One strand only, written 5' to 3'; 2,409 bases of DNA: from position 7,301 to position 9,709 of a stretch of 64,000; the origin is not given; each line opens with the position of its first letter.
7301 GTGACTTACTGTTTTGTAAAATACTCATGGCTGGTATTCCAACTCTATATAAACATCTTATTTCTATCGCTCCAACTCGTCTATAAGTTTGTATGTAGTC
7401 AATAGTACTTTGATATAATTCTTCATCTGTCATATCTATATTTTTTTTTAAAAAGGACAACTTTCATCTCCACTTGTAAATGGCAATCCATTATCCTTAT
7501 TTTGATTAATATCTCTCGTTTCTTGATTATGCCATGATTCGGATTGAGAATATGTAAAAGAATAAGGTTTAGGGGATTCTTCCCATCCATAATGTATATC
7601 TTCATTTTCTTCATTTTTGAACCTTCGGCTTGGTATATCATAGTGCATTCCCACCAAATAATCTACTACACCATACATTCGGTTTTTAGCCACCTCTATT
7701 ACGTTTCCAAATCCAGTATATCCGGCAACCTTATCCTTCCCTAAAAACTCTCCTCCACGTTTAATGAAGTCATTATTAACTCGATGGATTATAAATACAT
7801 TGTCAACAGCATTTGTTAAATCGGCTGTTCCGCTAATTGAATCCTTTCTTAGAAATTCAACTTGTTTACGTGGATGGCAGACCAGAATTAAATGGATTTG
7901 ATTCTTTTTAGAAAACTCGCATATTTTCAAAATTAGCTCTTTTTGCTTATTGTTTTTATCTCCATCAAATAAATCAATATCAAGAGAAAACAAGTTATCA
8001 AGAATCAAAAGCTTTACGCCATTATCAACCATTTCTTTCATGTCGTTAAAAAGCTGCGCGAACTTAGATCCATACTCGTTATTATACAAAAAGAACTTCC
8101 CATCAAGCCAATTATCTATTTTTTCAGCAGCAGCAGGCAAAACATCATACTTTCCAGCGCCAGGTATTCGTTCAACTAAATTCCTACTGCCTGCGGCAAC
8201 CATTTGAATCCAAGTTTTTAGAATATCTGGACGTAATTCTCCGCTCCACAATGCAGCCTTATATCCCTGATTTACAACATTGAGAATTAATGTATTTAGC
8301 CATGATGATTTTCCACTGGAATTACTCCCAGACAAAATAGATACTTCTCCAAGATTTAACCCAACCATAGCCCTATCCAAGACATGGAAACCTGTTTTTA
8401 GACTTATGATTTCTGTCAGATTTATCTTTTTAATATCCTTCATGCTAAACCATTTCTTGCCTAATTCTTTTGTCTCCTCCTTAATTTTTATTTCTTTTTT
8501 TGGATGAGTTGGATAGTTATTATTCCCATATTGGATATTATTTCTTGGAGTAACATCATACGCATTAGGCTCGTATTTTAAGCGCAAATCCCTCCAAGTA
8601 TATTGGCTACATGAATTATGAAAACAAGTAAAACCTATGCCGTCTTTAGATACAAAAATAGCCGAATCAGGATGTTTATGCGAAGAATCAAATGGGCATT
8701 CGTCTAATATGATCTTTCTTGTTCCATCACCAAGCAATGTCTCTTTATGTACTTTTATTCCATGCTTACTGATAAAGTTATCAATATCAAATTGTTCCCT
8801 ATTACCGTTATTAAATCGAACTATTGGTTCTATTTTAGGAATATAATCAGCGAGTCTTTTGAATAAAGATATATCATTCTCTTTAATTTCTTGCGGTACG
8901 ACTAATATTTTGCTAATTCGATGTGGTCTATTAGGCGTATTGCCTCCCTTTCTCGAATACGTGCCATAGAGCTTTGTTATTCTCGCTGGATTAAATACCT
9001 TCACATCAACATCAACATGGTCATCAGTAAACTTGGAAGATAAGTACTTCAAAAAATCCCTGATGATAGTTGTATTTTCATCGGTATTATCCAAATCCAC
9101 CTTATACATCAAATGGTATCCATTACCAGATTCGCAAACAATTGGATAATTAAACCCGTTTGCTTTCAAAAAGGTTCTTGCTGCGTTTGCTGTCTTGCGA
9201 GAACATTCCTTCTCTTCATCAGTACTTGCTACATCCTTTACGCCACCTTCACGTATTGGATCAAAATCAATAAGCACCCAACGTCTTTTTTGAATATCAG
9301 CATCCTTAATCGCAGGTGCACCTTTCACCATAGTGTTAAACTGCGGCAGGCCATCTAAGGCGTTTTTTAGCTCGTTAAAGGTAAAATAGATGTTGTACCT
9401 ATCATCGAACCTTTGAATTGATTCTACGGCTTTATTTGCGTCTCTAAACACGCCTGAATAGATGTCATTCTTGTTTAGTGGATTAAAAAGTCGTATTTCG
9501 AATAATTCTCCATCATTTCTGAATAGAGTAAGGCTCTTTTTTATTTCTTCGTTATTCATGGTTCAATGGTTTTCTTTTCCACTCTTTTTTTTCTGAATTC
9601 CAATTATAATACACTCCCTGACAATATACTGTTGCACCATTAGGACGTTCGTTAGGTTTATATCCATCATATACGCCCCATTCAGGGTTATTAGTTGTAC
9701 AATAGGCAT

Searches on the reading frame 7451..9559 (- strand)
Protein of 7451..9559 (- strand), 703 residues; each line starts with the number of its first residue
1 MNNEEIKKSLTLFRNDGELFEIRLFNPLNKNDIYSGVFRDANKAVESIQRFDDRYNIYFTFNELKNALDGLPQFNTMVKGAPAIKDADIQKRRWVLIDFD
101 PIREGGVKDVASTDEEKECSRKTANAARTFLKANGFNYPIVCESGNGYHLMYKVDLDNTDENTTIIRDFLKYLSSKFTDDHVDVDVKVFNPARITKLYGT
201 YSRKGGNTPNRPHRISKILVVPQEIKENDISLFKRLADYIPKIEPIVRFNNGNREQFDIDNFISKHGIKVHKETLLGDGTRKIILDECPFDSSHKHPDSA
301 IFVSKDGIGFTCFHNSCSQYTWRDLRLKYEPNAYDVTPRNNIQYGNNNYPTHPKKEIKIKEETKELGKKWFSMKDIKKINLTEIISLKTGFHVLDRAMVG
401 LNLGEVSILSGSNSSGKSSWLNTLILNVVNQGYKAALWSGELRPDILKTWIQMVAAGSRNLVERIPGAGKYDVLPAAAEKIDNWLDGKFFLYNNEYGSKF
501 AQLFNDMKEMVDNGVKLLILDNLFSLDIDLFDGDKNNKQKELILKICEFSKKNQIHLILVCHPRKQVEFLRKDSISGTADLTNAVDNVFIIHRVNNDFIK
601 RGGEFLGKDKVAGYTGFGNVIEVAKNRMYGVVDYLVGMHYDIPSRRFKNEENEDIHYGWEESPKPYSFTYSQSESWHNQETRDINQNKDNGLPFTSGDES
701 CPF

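Call 69: search_protein_families(library=pfam, proteins=[window:7451-9559:-], max_evalue=0.001)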
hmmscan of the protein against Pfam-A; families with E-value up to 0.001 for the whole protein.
window:7451-9559:- (703 aa): 2 families
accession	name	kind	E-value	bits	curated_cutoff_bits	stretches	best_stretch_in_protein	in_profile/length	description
PF03796.21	DnaB_C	-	3.1e-06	27.2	27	1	387-581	2-195/255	DnaB-like helicase C terminal domain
PF13481.12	AAA_25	-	4.1e-06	27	27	1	400-566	28-193/195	AAA domain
